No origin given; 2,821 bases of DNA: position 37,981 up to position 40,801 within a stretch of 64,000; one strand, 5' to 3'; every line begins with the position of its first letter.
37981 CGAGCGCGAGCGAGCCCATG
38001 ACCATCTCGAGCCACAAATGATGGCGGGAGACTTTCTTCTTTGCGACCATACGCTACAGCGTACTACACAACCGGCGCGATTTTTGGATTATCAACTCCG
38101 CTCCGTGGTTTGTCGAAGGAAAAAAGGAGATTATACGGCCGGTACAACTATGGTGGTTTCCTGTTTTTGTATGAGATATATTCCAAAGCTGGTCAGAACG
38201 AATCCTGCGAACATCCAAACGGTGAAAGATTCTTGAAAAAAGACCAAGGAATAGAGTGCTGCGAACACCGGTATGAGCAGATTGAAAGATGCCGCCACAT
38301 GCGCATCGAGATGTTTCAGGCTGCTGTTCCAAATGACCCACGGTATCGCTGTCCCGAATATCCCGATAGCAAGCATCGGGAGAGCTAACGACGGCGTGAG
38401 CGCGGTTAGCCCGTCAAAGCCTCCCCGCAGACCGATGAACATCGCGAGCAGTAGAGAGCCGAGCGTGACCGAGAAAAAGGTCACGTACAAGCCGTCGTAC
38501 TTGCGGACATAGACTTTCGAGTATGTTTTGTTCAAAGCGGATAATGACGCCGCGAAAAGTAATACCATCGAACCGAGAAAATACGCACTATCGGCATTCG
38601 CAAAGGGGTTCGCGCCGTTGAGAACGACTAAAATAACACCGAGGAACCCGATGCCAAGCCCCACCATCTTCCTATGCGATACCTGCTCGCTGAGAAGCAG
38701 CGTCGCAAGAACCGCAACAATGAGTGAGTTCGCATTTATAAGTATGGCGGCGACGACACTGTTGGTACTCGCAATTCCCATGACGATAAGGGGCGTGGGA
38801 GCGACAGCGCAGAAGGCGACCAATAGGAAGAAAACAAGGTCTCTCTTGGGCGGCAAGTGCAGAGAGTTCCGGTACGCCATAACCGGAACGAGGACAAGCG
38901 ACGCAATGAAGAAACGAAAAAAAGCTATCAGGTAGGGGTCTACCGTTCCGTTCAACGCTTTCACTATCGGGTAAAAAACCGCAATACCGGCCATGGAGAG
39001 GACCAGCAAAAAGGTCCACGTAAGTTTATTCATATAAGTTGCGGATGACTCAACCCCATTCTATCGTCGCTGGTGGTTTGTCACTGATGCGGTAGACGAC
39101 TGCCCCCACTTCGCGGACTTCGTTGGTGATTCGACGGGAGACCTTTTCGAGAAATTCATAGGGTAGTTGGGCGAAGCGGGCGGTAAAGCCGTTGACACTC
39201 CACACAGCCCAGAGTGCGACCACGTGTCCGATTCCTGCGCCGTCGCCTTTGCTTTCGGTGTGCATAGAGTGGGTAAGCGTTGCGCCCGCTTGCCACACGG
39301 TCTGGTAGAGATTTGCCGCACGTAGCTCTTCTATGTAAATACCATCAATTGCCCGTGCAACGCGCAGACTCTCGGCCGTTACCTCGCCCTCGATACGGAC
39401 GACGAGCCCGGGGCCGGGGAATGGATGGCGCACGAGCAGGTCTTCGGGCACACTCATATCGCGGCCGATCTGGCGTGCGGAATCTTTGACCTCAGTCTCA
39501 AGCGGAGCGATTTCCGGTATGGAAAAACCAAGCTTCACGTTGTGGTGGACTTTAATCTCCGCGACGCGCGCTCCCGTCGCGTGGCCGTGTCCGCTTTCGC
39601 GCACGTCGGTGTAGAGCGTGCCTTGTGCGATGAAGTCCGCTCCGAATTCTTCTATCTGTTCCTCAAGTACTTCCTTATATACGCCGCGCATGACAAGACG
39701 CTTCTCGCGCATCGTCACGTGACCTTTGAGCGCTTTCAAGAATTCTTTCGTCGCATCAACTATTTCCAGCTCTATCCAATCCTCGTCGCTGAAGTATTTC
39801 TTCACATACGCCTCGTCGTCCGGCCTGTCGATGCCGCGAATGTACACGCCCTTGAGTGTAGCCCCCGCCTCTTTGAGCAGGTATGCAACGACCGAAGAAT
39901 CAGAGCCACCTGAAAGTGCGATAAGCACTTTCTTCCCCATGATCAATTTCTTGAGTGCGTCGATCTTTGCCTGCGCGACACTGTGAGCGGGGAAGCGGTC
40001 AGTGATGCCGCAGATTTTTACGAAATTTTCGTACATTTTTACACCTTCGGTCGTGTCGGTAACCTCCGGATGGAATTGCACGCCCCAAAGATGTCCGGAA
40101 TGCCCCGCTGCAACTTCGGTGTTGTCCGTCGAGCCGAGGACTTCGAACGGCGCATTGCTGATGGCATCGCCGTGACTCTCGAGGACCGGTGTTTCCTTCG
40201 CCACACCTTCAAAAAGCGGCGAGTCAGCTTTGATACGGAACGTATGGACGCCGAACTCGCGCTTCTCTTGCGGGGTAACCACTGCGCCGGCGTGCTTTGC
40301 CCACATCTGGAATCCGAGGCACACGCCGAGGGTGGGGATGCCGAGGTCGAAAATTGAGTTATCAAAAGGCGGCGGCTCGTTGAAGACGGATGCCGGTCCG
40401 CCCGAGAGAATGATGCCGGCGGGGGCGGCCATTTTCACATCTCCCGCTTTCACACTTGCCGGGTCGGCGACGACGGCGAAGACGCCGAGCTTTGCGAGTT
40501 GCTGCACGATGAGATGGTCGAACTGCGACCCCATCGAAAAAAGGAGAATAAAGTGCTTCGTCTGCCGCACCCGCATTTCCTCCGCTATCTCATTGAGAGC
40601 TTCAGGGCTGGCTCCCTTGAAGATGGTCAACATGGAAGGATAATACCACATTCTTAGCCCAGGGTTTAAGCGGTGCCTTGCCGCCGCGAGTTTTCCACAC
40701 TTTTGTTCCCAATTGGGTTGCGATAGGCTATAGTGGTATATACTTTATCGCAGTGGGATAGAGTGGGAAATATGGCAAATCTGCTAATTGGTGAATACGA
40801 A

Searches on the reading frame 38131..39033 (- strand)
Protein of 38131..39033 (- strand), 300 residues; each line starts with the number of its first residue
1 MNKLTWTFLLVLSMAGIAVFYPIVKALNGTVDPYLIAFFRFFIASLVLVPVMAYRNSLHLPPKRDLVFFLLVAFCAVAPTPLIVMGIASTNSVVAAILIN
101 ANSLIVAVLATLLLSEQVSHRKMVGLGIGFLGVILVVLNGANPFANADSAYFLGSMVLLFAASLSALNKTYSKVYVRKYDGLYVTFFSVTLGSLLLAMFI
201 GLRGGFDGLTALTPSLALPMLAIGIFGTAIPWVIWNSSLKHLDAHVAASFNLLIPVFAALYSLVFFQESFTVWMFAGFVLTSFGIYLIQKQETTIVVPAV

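Call 63: search_protein_families(library=pfam, proteins=[window:38131-39033:-], max_evalue=0.0001)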
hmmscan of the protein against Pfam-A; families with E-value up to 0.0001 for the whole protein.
window:38131-39033:- (300 aa): 1 family
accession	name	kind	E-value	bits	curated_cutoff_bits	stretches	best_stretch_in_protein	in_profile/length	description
PF00892.27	EamA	-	1.1e-35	123.3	28.2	2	154-288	3-133/135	EamA-like transporter family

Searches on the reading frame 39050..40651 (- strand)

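Call 63: search_protein_families(library=pfam, proteins=[window:39050-40651:-], max_evalue=0.0001)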
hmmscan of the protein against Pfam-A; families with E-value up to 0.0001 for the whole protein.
window:39050-40651:- (533 aa): 4 families
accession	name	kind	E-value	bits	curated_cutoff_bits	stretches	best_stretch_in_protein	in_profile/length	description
PF00117.34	GATase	-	3.9e-31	108.7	22.8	1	38-212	3-188/190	Glutamine amidotransferase class-I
PF00958.27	GMP_synt_C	-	2e-25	89.1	27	1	441-532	1-92/92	GMP synthase C terminal domain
PF03054.22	tRNA_Me_trans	-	2.9e-07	30.8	20.6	1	240-297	1-58/202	tRNA methyl transferase HUP domain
PF02540.23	NAD_synthase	-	3.1e-05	23.7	21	0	240-410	19-177/242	NAD synthase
